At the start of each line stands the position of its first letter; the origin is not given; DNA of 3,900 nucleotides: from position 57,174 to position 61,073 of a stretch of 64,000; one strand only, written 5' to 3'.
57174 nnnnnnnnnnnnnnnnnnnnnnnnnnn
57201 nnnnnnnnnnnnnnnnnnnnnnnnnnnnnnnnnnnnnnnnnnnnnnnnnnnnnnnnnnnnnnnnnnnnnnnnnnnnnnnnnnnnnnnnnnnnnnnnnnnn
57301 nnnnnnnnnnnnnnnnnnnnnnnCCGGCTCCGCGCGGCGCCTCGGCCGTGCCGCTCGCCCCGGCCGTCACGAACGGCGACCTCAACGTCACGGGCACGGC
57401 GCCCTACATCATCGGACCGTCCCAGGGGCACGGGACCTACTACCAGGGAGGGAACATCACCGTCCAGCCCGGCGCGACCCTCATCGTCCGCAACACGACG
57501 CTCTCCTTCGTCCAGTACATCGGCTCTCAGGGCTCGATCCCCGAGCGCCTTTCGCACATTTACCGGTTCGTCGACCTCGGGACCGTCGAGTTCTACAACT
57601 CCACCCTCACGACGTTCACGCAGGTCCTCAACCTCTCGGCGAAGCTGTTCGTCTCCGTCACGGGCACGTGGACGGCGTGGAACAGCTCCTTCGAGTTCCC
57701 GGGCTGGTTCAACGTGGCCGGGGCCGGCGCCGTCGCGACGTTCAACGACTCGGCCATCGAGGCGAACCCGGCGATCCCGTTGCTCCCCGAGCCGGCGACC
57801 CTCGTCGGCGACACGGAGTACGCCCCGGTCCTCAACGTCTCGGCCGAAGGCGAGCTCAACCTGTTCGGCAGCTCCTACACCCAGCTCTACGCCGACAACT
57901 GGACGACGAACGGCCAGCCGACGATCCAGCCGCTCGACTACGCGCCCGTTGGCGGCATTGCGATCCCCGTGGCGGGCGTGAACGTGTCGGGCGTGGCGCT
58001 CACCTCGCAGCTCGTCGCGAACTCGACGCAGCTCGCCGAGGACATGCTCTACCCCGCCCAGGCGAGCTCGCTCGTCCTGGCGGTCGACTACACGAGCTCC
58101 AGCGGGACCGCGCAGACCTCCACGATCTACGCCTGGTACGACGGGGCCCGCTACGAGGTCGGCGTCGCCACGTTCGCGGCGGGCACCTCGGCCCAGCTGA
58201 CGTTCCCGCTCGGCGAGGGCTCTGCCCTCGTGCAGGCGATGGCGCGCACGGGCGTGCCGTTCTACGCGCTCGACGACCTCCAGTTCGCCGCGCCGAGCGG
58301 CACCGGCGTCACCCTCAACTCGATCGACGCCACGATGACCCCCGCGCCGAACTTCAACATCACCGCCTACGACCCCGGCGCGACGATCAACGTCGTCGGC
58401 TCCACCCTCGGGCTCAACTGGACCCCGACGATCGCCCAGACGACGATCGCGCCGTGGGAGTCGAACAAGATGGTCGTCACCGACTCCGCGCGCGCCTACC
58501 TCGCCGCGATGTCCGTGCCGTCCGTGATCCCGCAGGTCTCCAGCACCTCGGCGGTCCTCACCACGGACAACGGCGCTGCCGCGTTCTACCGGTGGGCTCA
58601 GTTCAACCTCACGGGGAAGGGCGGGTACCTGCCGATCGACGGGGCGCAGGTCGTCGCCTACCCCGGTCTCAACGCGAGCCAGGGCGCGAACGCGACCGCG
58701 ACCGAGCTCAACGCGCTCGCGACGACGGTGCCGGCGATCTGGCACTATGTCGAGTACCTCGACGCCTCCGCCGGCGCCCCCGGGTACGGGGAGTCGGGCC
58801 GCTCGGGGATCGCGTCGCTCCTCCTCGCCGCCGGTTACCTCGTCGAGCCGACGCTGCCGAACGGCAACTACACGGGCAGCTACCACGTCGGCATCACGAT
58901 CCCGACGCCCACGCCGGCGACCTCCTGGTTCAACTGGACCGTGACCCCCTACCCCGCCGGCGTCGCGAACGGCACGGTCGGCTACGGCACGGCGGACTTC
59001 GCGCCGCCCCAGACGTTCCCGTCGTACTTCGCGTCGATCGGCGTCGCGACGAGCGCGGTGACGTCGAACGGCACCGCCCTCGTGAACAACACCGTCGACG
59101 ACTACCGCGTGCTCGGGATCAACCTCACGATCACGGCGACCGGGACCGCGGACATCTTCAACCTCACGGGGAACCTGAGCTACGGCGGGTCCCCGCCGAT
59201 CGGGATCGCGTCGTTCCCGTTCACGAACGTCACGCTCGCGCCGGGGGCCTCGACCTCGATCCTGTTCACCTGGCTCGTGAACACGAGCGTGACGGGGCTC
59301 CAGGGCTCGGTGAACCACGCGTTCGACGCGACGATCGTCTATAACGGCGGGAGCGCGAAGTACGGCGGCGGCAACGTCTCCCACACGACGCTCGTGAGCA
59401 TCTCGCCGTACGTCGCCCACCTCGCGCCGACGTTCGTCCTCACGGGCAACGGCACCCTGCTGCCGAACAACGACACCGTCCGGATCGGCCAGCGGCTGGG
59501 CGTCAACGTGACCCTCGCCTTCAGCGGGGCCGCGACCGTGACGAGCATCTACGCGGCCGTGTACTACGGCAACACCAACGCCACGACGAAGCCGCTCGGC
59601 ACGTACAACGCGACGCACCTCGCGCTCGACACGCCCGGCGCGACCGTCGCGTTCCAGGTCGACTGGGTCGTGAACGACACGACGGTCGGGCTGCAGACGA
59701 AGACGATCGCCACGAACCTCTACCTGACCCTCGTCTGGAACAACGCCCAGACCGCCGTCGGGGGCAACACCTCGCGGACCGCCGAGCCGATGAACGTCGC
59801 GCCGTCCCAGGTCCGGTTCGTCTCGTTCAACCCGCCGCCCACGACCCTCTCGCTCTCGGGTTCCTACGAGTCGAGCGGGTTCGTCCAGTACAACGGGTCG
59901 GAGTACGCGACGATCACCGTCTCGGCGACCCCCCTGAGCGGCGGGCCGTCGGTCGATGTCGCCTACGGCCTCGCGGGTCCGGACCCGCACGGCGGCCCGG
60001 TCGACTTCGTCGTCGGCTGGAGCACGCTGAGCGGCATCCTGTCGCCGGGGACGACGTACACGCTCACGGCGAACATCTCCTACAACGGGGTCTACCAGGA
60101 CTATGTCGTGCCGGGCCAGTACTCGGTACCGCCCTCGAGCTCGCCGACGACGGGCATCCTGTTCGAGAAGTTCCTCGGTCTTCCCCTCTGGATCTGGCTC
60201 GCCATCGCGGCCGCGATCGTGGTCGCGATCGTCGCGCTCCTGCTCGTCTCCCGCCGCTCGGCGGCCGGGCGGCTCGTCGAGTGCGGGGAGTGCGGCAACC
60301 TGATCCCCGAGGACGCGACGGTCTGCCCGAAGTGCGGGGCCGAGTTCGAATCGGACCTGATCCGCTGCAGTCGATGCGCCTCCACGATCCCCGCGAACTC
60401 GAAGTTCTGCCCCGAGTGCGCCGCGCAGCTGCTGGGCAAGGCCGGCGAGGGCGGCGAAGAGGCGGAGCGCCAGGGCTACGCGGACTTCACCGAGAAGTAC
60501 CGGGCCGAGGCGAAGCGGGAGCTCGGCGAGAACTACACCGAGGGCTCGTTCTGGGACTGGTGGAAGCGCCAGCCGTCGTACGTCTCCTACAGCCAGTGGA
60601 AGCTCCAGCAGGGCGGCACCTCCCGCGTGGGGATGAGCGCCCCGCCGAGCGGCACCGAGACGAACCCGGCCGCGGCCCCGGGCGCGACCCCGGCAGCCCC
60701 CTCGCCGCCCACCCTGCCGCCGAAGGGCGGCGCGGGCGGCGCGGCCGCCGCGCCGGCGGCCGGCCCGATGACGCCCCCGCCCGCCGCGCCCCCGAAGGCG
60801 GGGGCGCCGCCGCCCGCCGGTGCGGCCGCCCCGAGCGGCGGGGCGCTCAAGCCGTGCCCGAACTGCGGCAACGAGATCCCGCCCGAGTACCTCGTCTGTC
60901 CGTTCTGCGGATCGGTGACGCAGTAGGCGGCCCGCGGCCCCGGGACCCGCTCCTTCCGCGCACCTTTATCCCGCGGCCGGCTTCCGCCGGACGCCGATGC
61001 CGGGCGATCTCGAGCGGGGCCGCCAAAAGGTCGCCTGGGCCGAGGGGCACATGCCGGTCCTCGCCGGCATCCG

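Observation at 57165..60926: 1253-aa envelope protein whose cytoplasmic tail has two zinc ribbons flanking a Pro/Ala-rich low-complexity segment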

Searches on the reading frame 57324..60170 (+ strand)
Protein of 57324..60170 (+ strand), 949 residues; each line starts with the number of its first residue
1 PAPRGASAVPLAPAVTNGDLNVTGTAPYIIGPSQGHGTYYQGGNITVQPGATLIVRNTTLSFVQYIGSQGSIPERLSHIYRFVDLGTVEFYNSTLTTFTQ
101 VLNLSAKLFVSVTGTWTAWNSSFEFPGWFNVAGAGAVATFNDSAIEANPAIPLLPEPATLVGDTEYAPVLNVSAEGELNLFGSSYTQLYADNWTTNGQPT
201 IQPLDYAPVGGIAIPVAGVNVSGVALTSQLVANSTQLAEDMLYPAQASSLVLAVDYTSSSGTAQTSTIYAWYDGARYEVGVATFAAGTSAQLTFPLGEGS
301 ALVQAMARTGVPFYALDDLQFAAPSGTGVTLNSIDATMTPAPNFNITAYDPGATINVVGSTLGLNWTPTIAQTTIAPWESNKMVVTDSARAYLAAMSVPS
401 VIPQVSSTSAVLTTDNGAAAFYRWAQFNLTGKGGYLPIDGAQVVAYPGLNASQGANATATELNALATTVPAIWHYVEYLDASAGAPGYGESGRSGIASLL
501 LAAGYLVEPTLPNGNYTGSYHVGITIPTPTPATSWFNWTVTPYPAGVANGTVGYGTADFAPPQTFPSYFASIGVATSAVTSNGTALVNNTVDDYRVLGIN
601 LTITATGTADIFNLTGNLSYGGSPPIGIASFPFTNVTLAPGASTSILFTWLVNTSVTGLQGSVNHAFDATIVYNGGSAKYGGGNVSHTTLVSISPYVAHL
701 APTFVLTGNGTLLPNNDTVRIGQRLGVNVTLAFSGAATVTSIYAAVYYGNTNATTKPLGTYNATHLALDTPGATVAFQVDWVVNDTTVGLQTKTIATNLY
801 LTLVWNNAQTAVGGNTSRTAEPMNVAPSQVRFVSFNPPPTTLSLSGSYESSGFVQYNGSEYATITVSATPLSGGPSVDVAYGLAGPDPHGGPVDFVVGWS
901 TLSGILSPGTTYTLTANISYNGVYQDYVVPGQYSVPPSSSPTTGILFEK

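Call 38: predict_structure(alignment_id=A2)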
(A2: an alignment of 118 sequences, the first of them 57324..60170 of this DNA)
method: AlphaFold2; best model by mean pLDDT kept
length: 949 residues; sequences in the alignment: 118
mean_pLDDT: 89.3   pTM: 0.72
mean pLDDT of the five models: 89.3, 88.9, 88.0, 88.0, 87.6
residues with pLDDT >= 90: 622; 70-90: 262; 50-70: 30; < 50: 35
segments of 3 or more residues with pLDDT < 50: 1-8, 924-949
pLDDT, mean of each block of 10 residues (from residue 1): 46 66 96 82 97 97 94 91 98 98 95 98 98 97 98 97 97 98 97 95 90 94 69 86 90 97 97 95 97 95 90 89 92 95 96 98 95 88 98 98 88 98 98 95 95 90 97 97 96 97 98 96 95 96 97 97 96 94 88 88 95 90 74 80 93 78 86 92 93 84 89 79 90 87 91 84 89 90 85 87 90 87 88 88 87 85 89 85 79 87 85 87 50 40 32
secondary structure, 60 per line:
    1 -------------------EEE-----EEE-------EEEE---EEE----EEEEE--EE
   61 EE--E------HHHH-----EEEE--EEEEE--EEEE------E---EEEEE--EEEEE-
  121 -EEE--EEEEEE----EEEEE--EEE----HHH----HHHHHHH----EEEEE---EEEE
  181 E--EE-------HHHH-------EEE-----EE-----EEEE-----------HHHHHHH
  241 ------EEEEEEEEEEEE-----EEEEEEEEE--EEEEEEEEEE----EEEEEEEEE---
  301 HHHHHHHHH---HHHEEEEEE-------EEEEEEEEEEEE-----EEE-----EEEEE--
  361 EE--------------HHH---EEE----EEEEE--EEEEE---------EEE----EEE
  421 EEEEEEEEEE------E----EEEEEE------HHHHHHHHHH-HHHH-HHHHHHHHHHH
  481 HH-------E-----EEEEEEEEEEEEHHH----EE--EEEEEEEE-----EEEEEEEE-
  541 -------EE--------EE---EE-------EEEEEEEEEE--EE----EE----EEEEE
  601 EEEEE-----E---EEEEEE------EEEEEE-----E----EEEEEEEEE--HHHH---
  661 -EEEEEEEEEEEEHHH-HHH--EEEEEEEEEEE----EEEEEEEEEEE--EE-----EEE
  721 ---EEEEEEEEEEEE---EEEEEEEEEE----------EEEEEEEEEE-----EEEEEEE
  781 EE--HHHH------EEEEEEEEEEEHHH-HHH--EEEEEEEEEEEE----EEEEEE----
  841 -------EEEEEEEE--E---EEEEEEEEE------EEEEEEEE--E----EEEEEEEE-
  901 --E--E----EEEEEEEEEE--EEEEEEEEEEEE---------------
elements in order (helices of 4 or more, strands of 3 or more residues): E20-22 E28-30 E38-41 E45-47 E52-56 E59-62 H72-75 E81-84 E87-91 E94-97 E108-112 E115-119 E122-124 E127-132 E137-141 E144-146 H158-164 E169-173 E177-181 H193-196 E204-206 E219-222 H234-240 E247-258 E264-272 E275-284 E289-297 H301-309 E316-321 E329-340 E346-348 E354-358 E383-385 E390-394 E397-401 E411-413 E418-430 E442-447 H454-463 H465-468 H470-482 E496-507 E519-526 E532-539 E572-581 E596-605 E615-620 E627-632 E643-651 H654-657 E662-673 E683-693 E698-708 E718-720 E724-735 E739-748 E759-768 E774-782 H785-788 E795-805 E815-826 E831-836 E848-855 E862-870 E877-884 E892-899 E911-920 E923-934

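Call 42: fold_search(model_id=the predicted structure, library=pdb)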
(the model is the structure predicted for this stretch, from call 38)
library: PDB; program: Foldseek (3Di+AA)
matches with E <= 10: 1847; with E <= 0.001: 219
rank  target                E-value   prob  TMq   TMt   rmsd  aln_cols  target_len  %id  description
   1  9b4h_A                1.6e-09  1.00  0.20  0.11  25.3       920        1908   11  Chlamydomonas reinhardtii mastigoneme filament (released 2024-04-10)
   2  6za2_A                7.3e-09  1.00  0.09  0.08  41.3      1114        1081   10  Crystal structure of dimeric latent PorU from Porphyromonas gingivalis (released 2021-09-29)
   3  6za2_B                8.0e-09  1.00  0.09  0.08  42.8      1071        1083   10  Crystal structure of dimeric latent PorU from Porphyromonas gingivalis (released 2021-09-29)
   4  9ijj_P                8.8e-09  1.00  0.18  0.25  17.3       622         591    8  In situ structure of the central apparatus in mouse sperm axoneme. (released 2025-06-04)
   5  7som_D                1.4e-08  1.00  0.11  0.07  41.1       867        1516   10  Ciliary C2 central pair apparatus isolated from Chlamydomonas reinhardtii (released 2022-04-13)
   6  8cml_E                1.5e-08  1.00  0.11  0.14  37.9       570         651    8  Cryo-EM structure of complement C5 in complex with nanobodies UNbC5-1 and UNbC5-2 (released 2023-09-27)
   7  9kuv_A                2.1e-08  1.00  0.10  0.15  38.9       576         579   10  Mechanistic insights into the versatile stoichiometry and biased signaling of the apelin receptor-arrestin complex (released 2025-09-17)
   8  7u06_B                2.4e-08  1.00  0.09  0.10  18.1       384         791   11  Structure of the yeast TRAPPII-Rab11/Ypt32 complex in the closed/open state (composite structure) (released 2022-04-27)
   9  5hcc_B                2.7e-08  1.00  0.11  0.14  37.6       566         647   10  Ternary complex of human Complement C5 with Ornithodoros moubata OmCI and Dermacentor andersoni RaCI3. (released 2016-03-30)
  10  8wa2_D                3.2e-08  1.00  0.19  0.12  25.8       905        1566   11  cryo-EM structure of native mastigonemes isolated from Chlamydomonas reinhardtii at 3.0 angstrom resolution (released 2024-04-10)
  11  7ad6_B                5.7e-08  1.00  0.14  0.19  53.6       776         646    8  Crystal structure of human complement C5 in complex with the K92 bovine knob domain peptide. (released 2021-03-10)
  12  7u05_B                7.6e-08  1.00  0.09  0.10  18.0       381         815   11  Structure of the yeast TRAPPII-Rab11/Ypt32 complex in the closed/closed state (composite structure) (released 2022-04-27)
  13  9kux_A                9.7e-08  1.00  0.10  0.15  39.1       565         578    9  Cryo-EM structure of dimeric APJR and one Beta-arrestin complex with small molecules (released 2025-09-17)
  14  8wa2_F                1.2e-07  1.00  0.18  0.13  44.0       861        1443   11  cryo-EM structure of native mastigonemes isolated from Chlamydomonas reinhardtii at 3.0 angstrom resolution (released 2024-04-10)
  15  9ijj_h                1.2e-07  1.00  0.15  0.11  15.2       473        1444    8  In situ structure of the central apparatus in mouse sperm axoneme. (released 2025-06-04)
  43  7ptp_A                4.3e-06  0.99  0.11  0.13  23.5       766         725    9  In-situ structure of pentameric S-layer protein (released 2021-12-15)
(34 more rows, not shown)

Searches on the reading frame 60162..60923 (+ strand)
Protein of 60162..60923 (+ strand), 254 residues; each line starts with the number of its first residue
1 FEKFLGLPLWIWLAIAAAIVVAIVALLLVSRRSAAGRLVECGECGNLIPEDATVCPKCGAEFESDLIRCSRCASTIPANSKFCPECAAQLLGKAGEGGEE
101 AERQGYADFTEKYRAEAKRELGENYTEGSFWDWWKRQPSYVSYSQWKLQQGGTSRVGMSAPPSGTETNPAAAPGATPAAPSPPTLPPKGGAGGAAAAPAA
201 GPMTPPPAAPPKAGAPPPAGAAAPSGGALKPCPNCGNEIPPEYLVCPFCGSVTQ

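Call 31: predict_structure(alignment_id=A3)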
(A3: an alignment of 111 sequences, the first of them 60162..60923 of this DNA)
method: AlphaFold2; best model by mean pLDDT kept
length: 254 residues; sequences in the alignment: 111
mean_pLDDT: 77.3   pTM: 0.49
mean pLDDT of the five models: 77.3, 76.3, 76.2, 75.7, 75.2
residues with pLDDT >= 90: 79; 70-90: 95; 50-70: 47; < 50: 33
segments of 3 or more residues with pLDDT < 50: 159-161, 173-178, 180-182, 191-197, 199-201
pLDDT, mean of each block of 10 residues (from residue 1): 82 96 96 79 84 87 81 86 89 77 93 97 95 95 92 55 51 47 52 45 57 58 65 89 85 73
secondary structure, 60 per line:
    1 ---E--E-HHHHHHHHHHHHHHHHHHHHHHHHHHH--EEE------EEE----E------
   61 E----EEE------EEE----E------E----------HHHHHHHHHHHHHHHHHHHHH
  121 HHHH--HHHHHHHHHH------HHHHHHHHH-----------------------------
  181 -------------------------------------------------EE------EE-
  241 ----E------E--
elements in order: H9-35 E38-40 E47-49 E66-68 E75-77 H100-124 H127-136 H143-151

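Call 34: fold_search(model_id=the predicted structure, library=pdb)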
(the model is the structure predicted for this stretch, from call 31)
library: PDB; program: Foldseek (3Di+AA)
matches with E <= 10: 144; with E <= 0.001: 0
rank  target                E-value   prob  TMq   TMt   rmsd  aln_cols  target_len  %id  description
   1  7m4n_A                2.6e-01  0.11  0.11  0.20  15.0       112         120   16  Crystal structure of RBR E3 ligase RNF216 in complex with K63-linked di-ubiquitin (released 2022-01-05)
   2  8fak_H                2.6e-01  0.06  0.07  0.04  14.3        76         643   28  DNA replication fork binding triggers structural changes in the PriA DNA helicase that regulate the PriA-PriB replicat (released 2023-05-10)
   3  7m4n_B                4.8e-01  0.08  0.11  0.20  14.4       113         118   16  Crystal structure of RBR E3 ligase RNF216 in complex with K63-linked di-ubiquitin (released 2022-01-05)
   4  5m3f_I                4.8e-01  0.05  0.08  0.20  11.2        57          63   21  Yeast RNA polymerase I elongation complex at 3.8A (released 2016-11-23)
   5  4xxb_B                9.7e-01  0.72  0.11  0.55   4.5        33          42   24  Crystal structure of human MDM2-RPL11 (released 2015-08-12)
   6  8f5o_B                9.7e-01  0.30  0.11  0.04   7.1        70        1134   23  Structure of Leishmania tarentolae IFT-A (state 1) (released 2022-12-21)
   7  7m4o_A                1.1e+00  0.06  0.12  0.20  15.1       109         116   15  Crystal structure of phosphorylated RBR E3 ligase RNF216 in complex with K63-linked di-ubiquitin (released 2022-01-05)
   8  5lpi_B                1.2e+00  0.06  0.10  0.16   9.4        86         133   15  Structure of the zinc finger array of Cep104 (released 2017-01-11)
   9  6skf_Bj               1.4e+00  0.84  0.10  0.49   0.9        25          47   40  Cryo-EM Structure of T. kodakarensis 70S ribosome (released 2020-07-29)
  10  8s05_C                1.4e+00  0.82  0.09  0.72   1.0        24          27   42  ArnAB complex an archaeal ortholog of the Sec23/24 core motif (released 2025-10-29)
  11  5ibb_N8               1.6e+00  0.30  0.08  0.35   9.2        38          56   39  Structure of T. thermophilus 70S ribosome complex with mRNA, tRNAfMet and cognate tRNAVal in the A-site (released 2016-05-25)
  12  8bbg_A                1.7e+00  0.23  0.13  0.03   6.8        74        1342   20  Structure of the IFT-A complex; anterograde IFT-A train model (released 2022-12-21)
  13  8fh3_C                1.7e+00  0.21  0.14  0.04   6.4        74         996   22  Human IFT-A complex structures provide molecular insights into ciliary transport (released 2023-02-22)
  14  9d9z_A                1.8e+00  0.25  0.15  0.01   3.7        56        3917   25  Structure of human UBR4-KCMF1-CaM E3 ligase complex (Silencing Factor of the Integrated stress response, SiFI) (released 2025-06-11)
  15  7qbg_B                1.8e+00  0.05  0.08  0.19  14.4        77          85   14  TC:CD320 in complex with nanobody TC-Nb4 (released 2022-03-16)
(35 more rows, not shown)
